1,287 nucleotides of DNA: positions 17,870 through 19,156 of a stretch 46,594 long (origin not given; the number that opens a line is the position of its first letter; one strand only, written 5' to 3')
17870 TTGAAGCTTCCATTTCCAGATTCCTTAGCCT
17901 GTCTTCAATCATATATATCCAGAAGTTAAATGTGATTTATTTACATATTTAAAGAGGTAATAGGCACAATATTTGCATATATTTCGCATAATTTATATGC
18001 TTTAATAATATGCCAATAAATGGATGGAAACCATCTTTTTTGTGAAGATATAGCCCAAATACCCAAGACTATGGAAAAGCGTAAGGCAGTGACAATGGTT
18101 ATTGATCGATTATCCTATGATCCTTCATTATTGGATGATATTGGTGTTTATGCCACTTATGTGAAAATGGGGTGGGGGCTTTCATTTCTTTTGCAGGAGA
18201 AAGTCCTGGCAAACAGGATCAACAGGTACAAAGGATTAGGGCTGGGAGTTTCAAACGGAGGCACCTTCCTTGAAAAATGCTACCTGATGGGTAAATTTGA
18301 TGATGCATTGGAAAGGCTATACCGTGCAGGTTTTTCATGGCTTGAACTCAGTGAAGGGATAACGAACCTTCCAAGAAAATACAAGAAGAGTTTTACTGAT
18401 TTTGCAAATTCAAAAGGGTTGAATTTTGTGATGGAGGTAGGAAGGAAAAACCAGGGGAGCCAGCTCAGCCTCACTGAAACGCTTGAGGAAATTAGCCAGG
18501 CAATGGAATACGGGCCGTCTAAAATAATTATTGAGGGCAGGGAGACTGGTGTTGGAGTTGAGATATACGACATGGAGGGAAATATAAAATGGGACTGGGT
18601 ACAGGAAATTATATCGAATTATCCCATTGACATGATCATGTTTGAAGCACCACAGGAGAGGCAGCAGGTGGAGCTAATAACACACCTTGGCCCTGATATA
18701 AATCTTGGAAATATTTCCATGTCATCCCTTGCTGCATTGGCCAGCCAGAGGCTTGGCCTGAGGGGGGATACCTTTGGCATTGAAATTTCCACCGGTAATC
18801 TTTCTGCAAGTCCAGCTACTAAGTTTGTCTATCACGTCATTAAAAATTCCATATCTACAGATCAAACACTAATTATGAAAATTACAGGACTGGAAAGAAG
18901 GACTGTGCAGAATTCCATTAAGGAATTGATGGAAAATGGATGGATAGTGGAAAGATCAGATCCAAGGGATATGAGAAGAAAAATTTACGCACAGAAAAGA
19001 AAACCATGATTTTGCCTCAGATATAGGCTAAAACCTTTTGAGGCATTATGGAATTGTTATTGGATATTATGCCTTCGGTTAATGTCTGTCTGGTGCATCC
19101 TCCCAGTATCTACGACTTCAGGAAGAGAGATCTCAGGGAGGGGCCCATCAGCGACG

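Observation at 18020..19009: ComA-like enzyme carrying a C-terminal winged-helix DNA-binding domain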

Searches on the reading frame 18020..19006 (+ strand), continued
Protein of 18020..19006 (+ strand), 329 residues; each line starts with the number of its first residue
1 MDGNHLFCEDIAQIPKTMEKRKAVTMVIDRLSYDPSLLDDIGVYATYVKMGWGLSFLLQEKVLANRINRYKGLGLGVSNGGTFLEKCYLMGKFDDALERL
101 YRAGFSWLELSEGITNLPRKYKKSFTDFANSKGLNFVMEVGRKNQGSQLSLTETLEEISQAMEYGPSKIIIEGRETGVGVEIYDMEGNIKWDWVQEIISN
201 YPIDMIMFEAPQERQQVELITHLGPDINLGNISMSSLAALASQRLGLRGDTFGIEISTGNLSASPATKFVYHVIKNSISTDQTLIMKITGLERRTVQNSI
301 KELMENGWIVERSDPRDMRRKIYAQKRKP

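Call 56: search_protein_families(library=pfam, proteins=[L016:5907-6875:-, L016:3229-5898:+, L026:5485-6858:-, L026:7960-9375:-, L054:5753-6814:-, L054:8091-9098:-, L020:6130-6891:-, L020:7947-9059:+, L020:2912-6022:-, L020:9146-10063:+], max_evalue=0.001)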
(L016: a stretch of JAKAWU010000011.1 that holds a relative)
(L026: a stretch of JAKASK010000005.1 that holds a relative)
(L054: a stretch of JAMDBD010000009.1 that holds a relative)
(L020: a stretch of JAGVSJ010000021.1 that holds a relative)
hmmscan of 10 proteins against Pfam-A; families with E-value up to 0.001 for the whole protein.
L016:5907-6875:- (322 aa): 5 families
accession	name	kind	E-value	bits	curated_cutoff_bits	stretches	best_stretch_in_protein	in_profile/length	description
PF00071.28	Ras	-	3.1e-21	76.1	21.6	1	48-213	1-157/162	Ras family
PF08477.19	Roc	-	3.7e-19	69.5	27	1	48-164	1-119/119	Ras of Complex, Roc, domain of DAPkinase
PF00025.27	Arf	-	3.6e-05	23.7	22.3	1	48-172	16-134/174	ADP-ribosylation factor family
PF00009.33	GTP_EFTU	-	8.5e-05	22.7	26.5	0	111-213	83-183/188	Elongation factor Tu GTP binding domain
PF04670.18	Gtr1_RagA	-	0.00046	20.1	22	1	48-175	1-133/232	Gtr1/RagA G protein conserved region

L016:3229-5898:+ (890 aa): 2 families
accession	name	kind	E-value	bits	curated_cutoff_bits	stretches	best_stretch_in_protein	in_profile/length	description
PF08308.17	PEGA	-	4.8e-05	23.6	20.8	1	271-332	9-69/71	PEGA domain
PF13620.12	CarboxypepD_reg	-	0.00014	22.6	32.3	0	284-330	33-81/82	Carboxypeptidase regulatory-like domain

L026:5485-6858:- (457 aa): 1 family
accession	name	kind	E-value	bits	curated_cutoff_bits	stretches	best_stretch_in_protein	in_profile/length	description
PF03601.19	Cons_hypoth698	-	3.1e-27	95.8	24.5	1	114-430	3-298/304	Conserved hypothetical protein 698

L026:7960-9375:- (471 aa): 0 families

L054:5753-6814:- (353 aa): 4 families
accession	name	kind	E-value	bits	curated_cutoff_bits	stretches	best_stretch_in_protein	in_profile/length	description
PF00534.26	Glycos_transf_1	-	1e-15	58.2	26.4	1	172-322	13-171/172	Glycosyl transferases group 1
PF13692.12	Glyco_trans_1_4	-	5.8e-15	56.2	27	1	199-306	32-139/142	Glycosyl transferases group 1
PF13439.12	Glyco_transf_4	-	5.4e-06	27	28.5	1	90-158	101-168/170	Glycosyltransferase Family 4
PF13524.12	Glyco_trans_1_2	-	5.4e-06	26.8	25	1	193-317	6-122/144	Glycosyl transferase-like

L054:8091-9098:- (335 aa): 2 families
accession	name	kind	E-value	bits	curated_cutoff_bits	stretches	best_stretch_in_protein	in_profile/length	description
PF04055.27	Radical_SAM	-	1.9e-18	67.6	29.5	1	77-233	3-164/166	Radical SAM superfamily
PF13353.11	Fer4_12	-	0.00098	19.9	22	0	78-175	12-112/137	4Fe-4S single cluster domain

L020:6130-6891:- (253 aa): 1 family
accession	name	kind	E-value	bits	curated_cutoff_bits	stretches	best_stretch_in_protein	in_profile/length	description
PF01507.26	PAPS_reduct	-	4.9e-46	157.4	22.5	1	48-225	2-175/175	Phosphoadenosine phosphosulfate reductase domain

L020:7947-9059:+ (371 aa): 1 family
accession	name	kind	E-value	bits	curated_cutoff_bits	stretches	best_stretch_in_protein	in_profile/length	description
PF01555.25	N6_N4_Mtase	-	8.2e-38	131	26.7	1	51-296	1-218/221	DNA methylase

L020:2912-6022:- (1036 aa): 6 families
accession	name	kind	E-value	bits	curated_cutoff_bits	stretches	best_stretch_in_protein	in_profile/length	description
PF14684.11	Tricorn_C1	-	3.6e-25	88.1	24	1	647-705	1-59/59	Tricorn protease C1 domain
PF03572.23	Peptidase_S41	-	1.5e-24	86.9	24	1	843-998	1-165/165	Peptidase family S41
PF14685.13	PDZ_Tricorn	-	4e-22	78.4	25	1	728-809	1-83/88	Tricorn protease PDZ domain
PF07676.18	PD40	-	2.6e-19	69.1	20.9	1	449-481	7-36/38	WD40-like Beta Propeller Repeat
PF25174.1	Beta-prop_THOC3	-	1.3e-08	34.6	305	1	337-465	63-186/272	THOC3 beta-propeller domain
PF00930.27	DPPIV_N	-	1.3e-05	24.6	22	0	19-86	22-82/354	Dipeptidyl peptidase IV (DPP IV) N-terminal region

L020:9146-10063:+ (306 aa): 1 family
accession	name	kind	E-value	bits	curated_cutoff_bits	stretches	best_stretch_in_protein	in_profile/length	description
PF01557.24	FAA_hydrolase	-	9.9e-71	238.2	23.9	1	97-303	1-213/214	Fumarylacetoacetate (FAA) hydrolase C-terminal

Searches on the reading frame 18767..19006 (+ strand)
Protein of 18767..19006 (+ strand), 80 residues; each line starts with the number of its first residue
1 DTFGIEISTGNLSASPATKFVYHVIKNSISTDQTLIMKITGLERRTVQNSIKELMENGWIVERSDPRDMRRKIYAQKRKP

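Call 3: search_protein_families(library=pfam, proteins=[window:18767-19006:+], max_evalue=0.1)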
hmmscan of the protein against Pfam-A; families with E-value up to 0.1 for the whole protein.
window:18767-19006:+ (80 aa): 16 families
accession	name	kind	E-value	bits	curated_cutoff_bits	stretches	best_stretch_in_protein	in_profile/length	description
PF13730.12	HTH_36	-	4.6e-06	26.8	25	1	18-60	7-55/55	Helix-turn-helix domain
PF12802.13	MarR_2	-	7e-05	23.4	27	1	32-71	22-61/61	MarR family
PF13463.12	HTH_27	-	0.0018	19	22.2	1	34-74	22-62/68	Winged helix DNA-binding domain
PF09904.15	HTH_43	-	0.0021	18.4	27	1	20-58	11-48/89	Winged helix-turn helix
PF01047.28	MarR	-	0.0026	18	24.6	1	25-71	12-58/59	MarR family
PF01978.25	TrmB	-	0.0036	17.6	25.6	1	35-74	27-62/68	Sugar-specific transcriptional regulator TrmB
PF13412.12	HTH_24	-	0.0047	16.9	21.9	1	33-60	20-47/48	Winged helix-turn-helix DNA-binding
PF14947.12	HTH_45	-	0.023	15.1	25.5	1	28-64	17-53/77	Winged helix-turn-helix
PF05732.17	RepL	-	0.028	14.3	20.3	1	17-63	57-108/164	Firmicute plasmid replication protein (RepL)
PF13545.12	HTH_Crp_2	-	0.043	14.2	27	1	30-63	22-55/70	Crp-like helix-turn-helix domain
PF24409.1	wHTH-PRTase_assc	-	0.045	14.2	27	1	31-63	13-44/83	wHTH-PRTase associated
PF03288.22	Pox_D5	-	0.049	14.5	21.4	1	17-67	23-68/86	Poxvirus D5 protein-like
PF25213.1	HVO_A0261_N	-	0.055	13.8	35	1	33-64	27-58/86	HVO_A0261 N-terminal domain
PF08279.18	HTH_11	-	0.06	13.7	25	1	36-62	21-47/55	HTH domain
PF21100.3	MCM_C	-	0.072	13.4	27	0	41-64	34-57/64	MCM protein C-terminal winged helix-turn-helix domain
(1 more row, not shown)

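Call 4: search_protein_families(library=ncbifam, proteins=[window:18767-19006:+], max_evalue=0.1)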
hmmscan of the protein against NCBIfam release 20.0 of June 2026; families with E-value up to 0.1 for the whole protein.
window:18767-19006:+ (80 aa): 8 families
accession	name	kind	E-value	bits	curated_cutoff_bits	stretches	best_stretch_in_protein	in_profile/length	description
NF053755.1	MsvR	equivalog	1.4e-05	24.9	220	1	32-75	28-71/236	transcriptional factor MsvR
NF053610.1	Sso10a_fam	subfamily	0.0094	16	60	1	31-64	18-51/64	Sso10a family chromatin protein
NF040939.2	trans_reg_lrs14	equivalog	0.02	14.9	90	1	23-63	29-69/103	Lrs14 family HTH-type transcriptional regulator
NF053756.1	MreA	equivalog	0.025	14.4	100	1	18-67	21-68/110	MreA family transcriptional regulator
NF052441.1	TransRegRv0792c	equivalog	0.032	13.4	400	1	30-63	41-73/260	Rv0792c family HTH-type transcriptional regulator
NF041230.1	BagL_FevM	exception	0.035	14.1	230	1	21-75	45-99/145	MarR family transcriptional regulator BagL/FevM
NF007341.0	PRK09834.1-3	equivalog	0.05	12.7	269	1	30-68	28-64/274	DNA-binding transcriptional regulator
NF053606.1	Sta1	subfamily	0.076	13.1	80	1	25-74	30-79/100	Sta1 family transcriptional regulator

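Call 34: search_solved_structures(query=A2, max_evalue=1, show_alignments=3)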
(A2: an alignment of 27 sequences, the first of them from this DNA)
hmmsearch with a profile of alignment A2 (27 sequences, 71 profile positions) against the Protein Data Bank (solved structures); distinct sequences matched with E-value up to 1: 82 (the best 60 are shown).
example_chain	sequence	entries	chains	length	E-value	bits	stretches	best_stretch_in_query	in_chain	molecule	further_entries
3g3z_A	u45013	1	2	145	0.00012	25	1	13-69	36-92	Transcriptional regulator, MarR family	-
2cyy_A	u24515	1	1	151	0.00017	24.5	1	15-57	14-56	Putative HTH-type transcriptional regulator PH1519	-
1ri7_A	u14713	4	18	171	0.00022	24.2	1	15-57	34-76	Putative transcriptional regulator | Putative HTH-type transcriptional regulator PH1519 | Uncharacterized HTH-type transcriptional regulator PH1519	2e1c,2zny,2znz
5c17_A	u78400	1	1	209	0.00038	23.5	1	10-58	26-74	MerB2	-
4fht_A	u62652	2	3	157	0.00043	23.3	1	19-69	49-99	PcaV transcriptional regulator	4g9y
7ueb_E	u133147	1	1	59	0.00056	22.9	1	16-53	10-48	PscE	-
2d1h_A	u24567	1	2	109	0.0008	22.4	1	17-57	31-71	109aa long hypothetical transcriptional regulator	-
2nnn_A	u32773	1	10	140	0.00084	22.3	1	19-65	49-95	Probable transcriptional regulator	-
4mnu_A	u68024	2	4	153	0.00089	22.3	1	11-64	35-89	SlyA-like transcription regulator | MarR family transcriptional regulator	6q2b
3tgn_A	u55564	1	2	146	0.0013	21.7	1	17-69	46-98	Adc operon repressor AdcR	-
5yhy_A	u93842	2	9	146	0.0018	21.3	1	16-69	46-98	Zinc transport transcriptional regulator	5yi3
5yhx_A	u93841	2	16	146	0.0018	21.3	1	16-69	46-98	Zinc transport transcriptional regulator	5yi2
5yhz_A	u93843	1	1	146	0.002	21.1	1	19-69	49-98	Zinc transport transcriptional regulator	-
5yi0_B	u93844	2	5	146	0.0026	20.8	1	24-69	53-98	Zinc transport transcriptional regulator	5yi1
6fi9_A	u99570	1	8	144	0.0028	20.7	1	23-69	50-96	Transcriptional regulator ZitR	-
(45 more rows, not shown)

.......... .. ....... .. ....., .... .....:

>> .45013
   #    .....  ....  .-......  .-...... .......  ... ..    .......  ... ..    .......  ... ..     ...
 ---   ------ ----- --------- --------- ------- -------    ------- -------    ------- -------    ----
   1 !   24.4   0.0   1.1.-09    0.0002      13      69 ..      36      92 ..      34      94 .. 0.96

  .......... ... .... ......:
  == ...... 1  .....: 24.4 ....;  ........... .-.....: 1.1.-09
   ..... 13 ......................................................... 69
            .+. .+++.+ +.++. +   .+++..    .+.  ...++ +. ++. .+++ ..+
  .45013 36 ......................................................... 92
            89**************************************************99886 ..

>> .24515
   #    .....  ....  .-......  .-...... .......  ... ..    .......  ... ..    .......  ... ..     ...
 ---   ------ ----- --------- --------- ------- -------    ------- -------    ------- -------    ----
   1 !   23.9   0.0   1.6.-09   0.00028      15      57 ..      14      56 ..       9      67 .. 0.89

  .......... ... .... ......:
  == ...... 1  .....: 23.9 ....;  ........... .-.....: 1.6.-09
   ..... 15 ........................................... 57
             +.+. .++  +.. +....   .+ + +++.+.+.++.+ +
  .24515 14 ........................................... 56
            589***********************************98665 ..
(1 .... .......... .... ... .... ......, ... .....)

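Call 35: predict_structure(protein=window:18791-19006:+)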
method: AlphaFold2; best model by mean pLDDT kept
length: 72 residues; sequences in the alignment: 1
mean_pLDDT: 81.7   pTM: 0.60
mean pLDDT of the five models: 81.7, 77.2, 75.0, 74.9, 62.2
residues with pLDDT >= 90: 25; 70-90: 31; 50-70: 15; < 50: 1
segments of 3 or more residues with pLDDT < 50: none
pLDDT, mean of each block of 10 residues (from residue 1): 71 90 88 94 89 69 77 51
secondary structure, 60 per line:
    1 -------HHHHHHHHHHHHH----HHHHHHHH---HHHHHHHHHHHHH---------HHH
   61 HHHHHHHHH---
elements in order: H8-20 H25-32 H36-48 H58-69

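Call 38: fold_search(model_id=the predicted structure, library=pdb)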
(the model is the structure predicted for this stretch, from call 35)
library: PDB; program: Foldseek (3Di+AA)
matches with E <= 10: 956; with E <= 0.001: 0
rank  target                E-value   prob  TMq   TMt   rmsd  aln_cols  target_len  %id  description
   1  2cyy                  5.1e-02  1.00  0.56  0.29   4.9        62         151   26  Crystal structure of PH1519 from Pyrococcus horikosii OT3 (released 2006-09-19)
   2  2znz_C                1.8e-01  0.97  0.52  0.28   4.8        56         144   27  Crystal structure of FFRP (released 2009-03-17)
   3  4hob_C                2.0e-01  1.00  0.60  0.64   1.3        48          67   12  The crystal structure of the Zalpha domain from Cyprinid Herpes virus 3 (released 2013-09-11)
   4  1i1g_A                2.2e-01  0.97  0.55  0.30   5.4        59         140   22  CRYSTAL STRUCTURE OF THE LRP-LIKE TRANSCRIPTIONAL REGULATOR FROM THE ARCHAEON PYROCOCCUS FURIOSUS (released 2002-02-06)
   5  2e1c_MODEL_1_A        2.2e-01  0.96  0.53  0.29   4.9        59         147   27  Structure of Putative HTH-type transcriptional regulator PH1519/DNA Complex (released 2007-12-04)
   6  5duk_B                2.5e-01  1.00  0.62  0.66   1.8        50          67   20  N-terminal structure of putative DNA binding transcription factor from Thermoplasmatales archaeon SCGC AB-539-N05 (released 2015-10-07)
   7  2cg4_A                2.5e-01  0.97  0.54  0.29   3.2        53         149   15  Structure of E.coli AsnC (released 2006-04-04)
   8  2efn                  2.5e-01  0.96  0.55  0.29   5.1        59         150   14  Crystal Structure of Ser 32 to Ala of ST1022 from Sulfolobus tokodaii 7 (released 2008-02-26)
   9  2p6t_B                3.2e-01  0.96  0.59  0.29   5.2        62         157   11  CRYSTAL STRUCTURE OF TRANSCRIPTIONAL REGULATOR NMB0573 and L-LEUCINE COMPLEX FROM NEISSERIA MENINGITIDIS (released 2007-04-03)
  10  5duk_A                3.4e-01  0.99  0.61  0.72   2.0        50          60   20  N-terminal structure of putative DNA binding transcription factor from Thermoplasmatales archaeon SCGC AB-539-N05 (released 2015-10-07)
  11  2p6t_F                3.4e-01  0.95  0.58  0.29   5.2        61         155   11  CRYSTAL STRUCTURE OF TRANSCRIPTIONAL REGULATOR NMB0573 and L-LEUCINE COMPLEX FROM NEISSERIA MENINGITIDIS (released 2007-04-03)
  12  8ylg_B                3.8e-01  0.94  0.58  0.28   4.8        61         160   21  Crystal structure of Burkholderia thailandensis MftR in complex with operator DNA (released 2024-11-13)
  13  3eet_A                3.8e-01  0.93  0.51  0.17   2.7        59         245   22  Crystal structure of putative GntR-family transcriptional regulator (released 2008-09-16)
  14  4hob_B                4.1e-01  0.99  0.64  0.72   3.0        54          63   13  The crystal structure of the Zalpha domain from Cyprinid Herpes virus 3 (released 2013-09-11)
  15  6j05_B                4.1e-01  0.97  0.63  0.51   2.6        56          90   18  Structures of two ArsR As(III)-responsive repressors: implications for the mechanism of derepression (released 2019-07-03)
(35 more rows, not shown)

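Call 71: search_protein_representatives(protein=window:18791-19006:+)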
Query: 72 residues. Proteins with E-value up to 0.001 (for the whole library): 45; up to 1e-10: 7; up to 1e-30: 0. The best 45 are listed.
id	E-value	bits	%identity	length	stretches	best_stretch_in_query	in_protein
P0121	9.1e-26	104.7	34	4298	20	19-53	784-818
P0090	2.2e-18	81.4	62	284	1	3-67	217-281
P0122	4.5e-18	80.5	62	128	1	3-67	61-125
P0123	6.2e-16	73.7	57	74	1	5-67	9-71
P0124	4.1e-14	68.0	36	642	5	28-65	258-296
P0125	3.0e-13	65.2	52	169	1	2-67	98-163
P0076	3.0e-11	59.0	49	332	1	3-67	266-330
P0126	7.0e-10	54.7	48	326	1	2-67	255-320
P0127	7.8e-10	54.5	44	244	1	4-66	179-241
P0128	1.2e-09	53.9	44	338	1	4-66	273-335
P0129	2.4e-09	53.0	48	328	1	3-67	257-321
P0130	8.9e-08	48.0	40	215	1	6-67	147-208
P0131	9.8e-08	47.9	41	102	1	5-67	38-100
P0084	1.9e-07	47.0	45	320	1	4-69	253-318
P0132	5.8e-07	45.5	49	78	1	9-65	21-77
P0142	9.1e-06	41.7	35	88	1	6-67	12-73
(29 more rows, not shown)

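Call 73: find_encoding_contigs(protein=P0142, flank=4000, max_places=2)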
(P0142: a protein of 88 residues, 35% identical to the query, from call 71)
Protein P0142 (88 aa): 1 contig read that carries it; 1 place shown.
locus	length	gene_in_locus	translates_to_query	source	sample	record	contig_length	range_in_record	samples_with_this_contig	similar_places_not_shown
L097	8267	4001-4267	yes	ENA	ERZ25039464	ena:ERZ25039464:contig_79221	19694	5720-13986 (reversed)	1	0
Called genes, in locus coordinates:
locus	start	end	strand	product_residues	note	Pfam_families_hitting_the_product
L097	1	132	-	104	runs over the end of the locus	-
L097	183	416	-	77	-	PF00484:Pro_CA (weak)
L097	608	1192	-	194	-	-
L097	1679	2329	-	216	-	PF13379:NMT1_2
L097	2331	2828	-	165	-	PF13379:NMT1_2, PF12974:Phosphonate-bd (weak)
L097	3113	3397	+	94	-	PF02679:ComA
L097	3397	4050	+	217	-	PF02679:ComA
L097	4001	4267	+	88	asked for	PF08279:HTH_11 (weak)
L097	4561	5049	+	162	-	PF00005:ABC_tran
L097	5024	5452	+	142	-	PF00005:ABC_tran (weak)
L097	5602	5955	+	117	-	-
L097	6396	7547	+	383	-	PF00781:DAGK_cat, PF19279:YegS_C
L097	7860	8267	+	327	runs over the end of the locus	PF01544:CorA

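Call 74: find_encoding_contigs(protein=P0131, flank=4000, max_places=2)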
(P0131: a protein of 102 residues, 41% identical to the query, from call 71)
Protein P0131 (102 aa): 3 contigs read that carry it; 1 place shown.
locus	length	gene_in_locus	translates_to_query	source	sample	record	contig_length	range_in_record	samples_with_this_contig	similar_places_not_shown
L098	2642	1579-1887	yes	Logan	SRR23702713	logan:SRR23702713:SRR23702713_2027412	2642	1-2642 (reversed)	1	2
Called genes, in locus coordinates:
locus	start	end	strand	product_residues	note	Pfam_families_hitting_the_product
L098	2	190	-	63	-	?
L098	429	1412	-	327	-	PF02679:ComA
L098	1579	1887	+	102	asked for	PF13730:HTH_36 (weak)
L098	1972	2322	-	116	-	-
